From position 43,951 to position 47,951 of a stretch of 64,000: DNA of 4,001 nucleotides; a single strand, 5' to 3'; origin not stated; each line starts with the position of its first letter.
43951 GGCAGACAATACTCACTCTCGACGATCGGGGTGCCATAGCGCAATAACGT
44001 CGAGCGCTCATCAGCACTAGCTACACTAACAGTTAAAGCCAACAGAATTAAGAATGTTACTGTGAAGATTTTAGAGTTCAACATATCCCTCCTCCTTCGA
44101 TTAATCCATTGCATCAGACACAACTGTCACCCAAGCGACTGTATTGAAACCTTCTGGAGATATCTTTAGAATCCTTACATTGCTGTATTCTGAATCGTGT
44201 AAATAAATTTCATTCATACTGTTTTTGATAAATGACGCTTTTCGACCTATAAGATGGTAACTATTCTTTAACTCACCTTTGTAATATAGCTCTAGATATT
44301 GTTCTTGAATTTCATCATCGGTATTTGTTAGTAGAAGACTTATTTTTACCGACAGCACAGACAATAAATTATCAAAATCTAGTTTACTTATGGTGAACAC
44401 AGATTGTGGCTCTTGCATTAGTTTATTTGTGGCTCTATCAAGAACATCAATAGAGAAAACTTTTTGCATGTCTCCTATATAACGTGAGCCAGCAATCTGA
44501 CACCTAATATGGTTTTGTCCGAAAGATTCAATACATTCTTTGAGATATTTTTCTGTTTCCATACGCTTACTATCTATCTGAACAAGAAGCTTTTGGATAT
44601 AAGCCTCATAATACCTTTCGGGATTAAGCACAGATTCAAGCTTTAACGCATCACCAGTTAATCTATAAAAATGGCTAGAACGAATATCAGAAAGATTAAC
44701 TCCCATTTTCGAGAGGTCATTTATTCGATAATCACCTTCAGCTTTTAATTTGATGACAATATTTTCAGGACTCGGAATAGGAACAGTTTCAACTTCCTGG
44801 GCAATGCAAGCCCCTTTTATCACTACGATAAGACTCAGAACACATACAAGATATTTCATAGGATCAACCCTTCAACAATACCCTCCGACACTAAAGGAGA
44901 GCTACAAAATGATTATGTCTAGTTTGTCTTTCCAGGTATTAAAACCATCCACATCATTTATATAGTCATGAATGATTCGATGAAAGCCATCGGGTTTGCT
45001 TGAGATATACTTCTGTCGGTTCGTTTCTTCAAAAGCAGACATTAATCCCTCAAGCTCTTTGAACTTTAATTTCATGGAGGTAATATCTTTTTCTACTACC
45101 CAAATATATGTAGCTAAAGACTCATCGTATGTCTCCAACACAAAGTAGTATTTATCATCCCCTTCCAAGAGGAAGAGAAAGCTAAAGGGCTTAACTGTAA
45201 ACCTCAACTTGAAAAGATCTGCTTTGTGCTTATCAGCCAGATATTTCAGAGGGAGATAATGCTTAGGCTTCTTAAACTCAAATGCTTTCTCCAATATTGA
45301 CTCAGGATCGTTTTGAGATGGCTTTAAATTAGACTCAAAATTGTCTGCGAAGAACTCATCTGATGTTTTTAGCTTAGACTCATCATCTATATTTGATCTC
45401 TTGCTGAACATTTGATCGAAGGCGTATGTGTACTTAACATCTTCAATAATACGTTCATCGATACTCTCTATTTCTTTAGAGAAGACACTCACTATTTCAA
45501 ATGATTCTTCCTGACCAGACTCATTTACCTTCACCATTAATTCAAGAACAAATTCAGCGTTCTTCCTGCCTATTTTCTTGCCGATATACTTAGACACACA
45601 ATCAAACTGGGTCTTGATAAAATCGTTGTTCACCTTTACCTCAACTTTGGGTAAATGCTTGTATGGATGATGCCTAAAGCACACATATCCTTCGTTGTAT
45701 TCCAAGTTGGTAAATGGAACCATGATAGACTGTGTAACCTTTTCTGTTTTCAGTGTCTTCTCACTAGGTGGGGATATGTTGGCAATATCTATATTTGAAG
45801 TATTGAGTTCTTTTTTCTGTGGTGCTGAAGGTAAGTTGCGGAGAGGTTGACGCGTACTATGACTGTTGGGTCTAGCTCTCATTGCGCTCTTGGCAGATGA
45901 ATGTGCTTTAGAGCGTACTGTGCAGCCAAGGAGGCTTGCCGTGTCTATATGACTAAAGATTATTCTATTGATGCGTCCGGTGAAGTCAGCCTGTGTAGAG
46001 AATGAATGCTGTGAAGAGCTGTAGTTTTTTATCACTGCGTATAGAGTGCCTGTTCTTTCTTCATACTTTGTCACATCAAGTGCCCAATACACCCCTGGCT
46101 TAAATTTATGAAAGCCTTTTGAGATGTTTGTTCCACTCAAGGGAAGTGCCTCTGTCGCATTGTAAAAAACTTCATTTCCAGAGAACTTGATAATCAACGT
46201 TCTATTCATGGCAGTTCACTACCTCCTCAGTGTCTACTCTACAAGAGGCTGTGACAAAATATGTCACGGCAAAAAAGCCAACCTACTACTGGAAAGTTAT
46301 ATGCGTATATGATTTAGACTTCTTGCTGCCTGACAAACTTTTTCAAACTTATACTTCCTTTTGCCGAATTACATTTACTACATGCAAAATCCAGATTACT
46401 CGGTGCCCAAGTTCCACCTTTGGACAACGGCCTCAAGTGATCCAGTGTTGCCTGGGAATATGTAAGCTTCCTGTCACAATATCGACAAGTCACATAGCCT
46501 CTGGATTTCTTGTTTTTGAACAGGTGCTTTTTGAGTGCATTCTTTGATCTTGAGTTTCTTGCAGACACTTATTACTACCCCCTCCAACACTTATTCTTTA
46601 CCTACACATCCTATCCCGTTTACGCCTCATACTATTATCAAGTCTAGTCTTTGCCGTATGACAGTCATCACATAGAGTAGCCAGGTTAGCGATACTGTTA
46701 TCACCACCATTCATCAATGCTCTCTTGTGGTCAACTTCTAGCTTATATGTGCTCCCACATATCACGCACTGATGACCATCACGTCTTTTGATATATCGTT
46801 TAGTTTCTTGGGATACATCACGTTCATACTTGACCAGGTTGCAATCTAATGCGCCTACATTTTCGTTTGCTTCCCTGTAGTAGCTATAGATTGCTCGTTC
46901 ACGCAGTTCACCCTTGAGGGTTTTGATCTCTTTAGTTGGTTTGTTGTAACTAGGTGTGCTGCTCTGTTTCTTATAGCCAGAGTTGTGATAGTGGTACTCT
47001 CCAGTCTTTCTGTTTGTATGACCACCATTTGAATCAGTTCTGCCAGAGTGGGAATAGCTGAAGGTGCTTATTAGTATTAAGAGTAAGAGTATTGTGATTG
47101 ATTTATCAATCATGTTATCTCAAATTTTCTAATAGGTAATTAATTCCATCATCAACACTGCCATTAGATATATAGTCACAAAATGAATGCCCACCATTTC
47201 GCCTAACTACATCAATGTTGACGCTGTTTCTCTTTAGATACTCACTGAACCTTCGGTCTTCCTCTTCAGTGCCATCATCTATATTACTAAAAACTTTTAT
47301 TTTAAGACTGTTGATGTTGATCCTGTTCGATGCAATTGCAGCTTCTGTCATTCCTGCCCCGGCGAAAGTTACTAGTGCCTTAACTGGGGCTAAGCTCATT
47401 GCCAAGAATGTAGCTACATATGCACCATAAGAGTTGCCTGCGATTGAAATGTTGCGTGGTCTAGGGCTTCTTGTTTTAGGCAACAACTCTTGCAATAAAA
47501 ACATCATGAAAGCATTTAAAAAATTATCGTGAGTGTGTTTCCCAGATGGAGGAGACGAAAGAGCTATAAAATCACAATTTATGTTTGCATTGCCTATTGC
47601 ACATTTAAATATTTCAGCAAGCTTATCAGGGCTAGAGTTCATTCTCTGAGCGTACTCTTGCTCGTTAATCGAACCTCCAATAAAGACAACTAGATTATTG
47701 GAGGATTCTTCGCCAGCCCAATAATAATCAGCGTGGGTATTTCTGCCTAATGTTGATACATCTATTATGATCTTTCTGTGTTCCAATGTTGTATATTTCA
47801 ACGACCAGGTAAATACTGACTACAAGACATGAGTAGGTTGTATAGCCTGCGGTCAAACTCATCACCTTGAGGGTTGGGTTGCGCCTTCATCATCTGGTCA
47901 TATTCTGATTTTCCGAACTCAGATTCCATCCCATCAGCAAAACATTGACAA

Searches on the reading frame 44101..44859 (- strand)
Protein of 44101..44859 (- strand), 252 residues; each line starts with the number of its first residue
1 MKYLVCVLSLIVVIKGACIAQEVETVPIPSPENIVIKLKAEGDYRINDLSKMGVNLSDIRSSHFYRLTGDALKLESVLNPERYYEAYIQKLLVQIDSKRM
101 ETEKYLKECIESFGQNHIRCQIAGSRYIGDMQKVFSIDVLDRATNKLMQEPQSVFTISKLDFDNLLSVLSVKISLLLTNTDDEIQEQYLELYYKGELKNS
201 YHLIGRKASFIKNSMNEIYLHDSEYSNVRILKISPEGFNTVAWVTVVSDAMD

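Call 33: search_protein_families(library=pfam, proteins=[window:44101-44859:-], max_evalue=0.1)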
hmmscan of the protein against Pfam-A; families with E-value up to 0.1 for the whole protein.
window:44101-44859:- (252 aa): 1 family
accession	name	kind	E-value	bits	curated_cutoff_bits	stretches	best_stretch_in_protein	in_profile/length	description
PF18213.6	SUB1_ProdP9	-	0.083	13.1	25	0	146-205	19-78/80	SUB1 protease Prodomain ProdP9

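Call 63: search_protein_families(library=padloc, proteins=[window:44101-44859:-], max_evalue=0.01)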
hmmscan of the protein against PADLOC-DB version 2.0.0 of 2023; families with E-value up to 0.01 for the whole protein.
window:44101-44859:- (252 aa): 0 families

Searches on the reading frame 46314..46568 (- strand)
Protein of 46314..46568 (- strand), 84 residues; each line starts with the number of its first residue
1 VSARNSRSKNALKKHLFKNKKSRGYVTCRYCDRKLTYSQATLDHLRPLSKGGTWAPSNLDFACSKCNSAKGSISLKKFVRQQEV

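Call 63: search_protein_families(library=padloc, proteins=[window:46314-46568:-], max_evalue=0.01)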
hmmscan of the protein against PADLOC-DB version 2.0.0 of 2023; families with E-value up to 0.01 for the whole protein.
window:46314-46568:- (84 aa): 40 families (the best 25 are shown)
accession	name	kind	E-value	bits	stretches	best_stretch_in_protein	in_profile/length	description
PDLC00337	PtuB1|PtuB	-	1.6e-06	26.1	1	8-72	43-106/216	Unknown function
PDLC00315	PtuB1|PtuB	-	1.9e-06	25.8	1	27-74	32-80/227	Unknown function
PDLC00345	PtuB1|PtuB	-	3e-06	24.9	1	9-72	39-103/223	Unknown function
PDLC00330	PtuB1|PtuB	-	6.2e-06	24.2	1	12-70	40-109/271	Unknown function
PDLC00325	PtuB1|PtuB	-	7.1e-06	23.8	1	9-74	39-105/213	Unknown function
PDLC00332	PtuB1|PtuB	-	1.8e-05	22.7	1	5-51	31-73/212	Unknown function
PDLC04259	PDC-M01B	-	2e-05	22.7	1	26-72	95-140/277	-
PDLC00351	PtuB1|PtuB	-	2.1e-05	22.7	1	27-73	58-108/195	Unknown function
PDLC04266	PDC-M01B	-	4.1e-05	21.3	1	5-73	74-141/281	-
PDLC00317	PtuB1|PtuB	-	4.8e-05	21.3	1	6-70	42-103/244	Unknown function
PDLC04271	PDC-M01B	-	6.2e-05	20.4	1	8-72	74-138/291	-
PDLC00356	PtuB1|PtuB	-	0.0001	20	1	9-64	38-87/196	Unknown function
PDLC00314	PtuB1|PtuB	-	0.00016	19.8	1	6-65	31-83/156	Unknown function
PDLC00335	PtuB1|PtuB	-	0.00017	19.2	1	12-77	35-105/214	Unknown function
PDLC00350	PtuB1|PtuB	-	0.00023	19.1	1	10-73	34-102/224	Unknown function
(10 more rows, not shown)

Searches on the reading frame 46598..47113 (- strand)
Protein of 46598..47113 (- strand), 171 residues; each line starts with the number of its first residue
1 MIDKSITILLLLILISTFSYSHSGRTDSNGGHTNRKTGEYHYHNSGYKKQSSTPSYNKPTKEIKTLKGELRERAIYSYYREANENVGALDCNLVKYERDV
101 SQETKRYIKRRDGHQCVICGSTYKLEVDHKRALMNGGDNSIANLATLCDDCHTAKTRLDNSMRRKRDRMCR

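Call 63: search_protein_families(library=padloc, proteins=[window:46598-47113:-], max_evalue=0.01)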
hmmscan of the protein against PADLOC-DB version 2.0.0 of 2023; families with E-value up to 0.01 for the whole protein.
window:46598-47113:- (171 aa): 7 families
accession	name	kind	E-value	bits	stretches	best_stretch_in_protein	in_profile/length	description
PDLC02859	DpdF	-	5.8e-06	23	1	109-156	3-53/545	DpdF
PDLC00642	ZorE2|ZorE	-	4.7e-05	20.9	1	85-156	186-259/283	HNH endonuclease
PDLC00643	ZorE2|ZorE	-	0.00025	18.5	1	93-166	196-271/282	HNH endonuclease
PDLC03662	mREase_IV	-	0.00046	16.8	1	123-166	502-545/560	Type IV methyl-directed restriction enzyme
PDLC00645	ZorE2|ZorE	-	0.00068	16.8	1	112-156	211-255/375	HNH endonuclease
PDLC03478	REase_II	-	0.0011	16.7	1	96-156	92-159/219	Type II restriction enzyme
PDLC04268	PDC-M01B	-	0.0098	13.2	0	98-154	70-128/275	-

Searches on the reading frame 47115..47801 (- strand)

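Call 33: search_protein_families(library=pfam, proteins=[window:47115-47801:-], max_evalue=0.1)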
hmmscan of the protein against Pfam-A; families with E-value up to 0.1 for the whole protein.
window:47115-47801:- (228 aa): 2 families
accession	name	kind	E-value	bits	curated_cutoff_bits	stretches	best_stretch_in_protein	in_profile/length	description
PF08840.17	BAAT_C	-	0.027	15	20.9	1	116-154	22-60/210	BAAT / Acyl-CoA thioester hydrolase C terminal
PF11835.14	RRM_8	-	0.081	13.6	26.2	0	123-162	34-74/89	RRM-like domain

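Call 63: search_protein_families(library=padloc, proteins=[window:47115-47801:-], max_evalue=0.01)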
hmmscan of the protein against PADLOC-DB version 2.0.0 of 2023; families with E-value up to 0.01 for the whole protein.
window:47115-47801:- (228 aa): 0 families
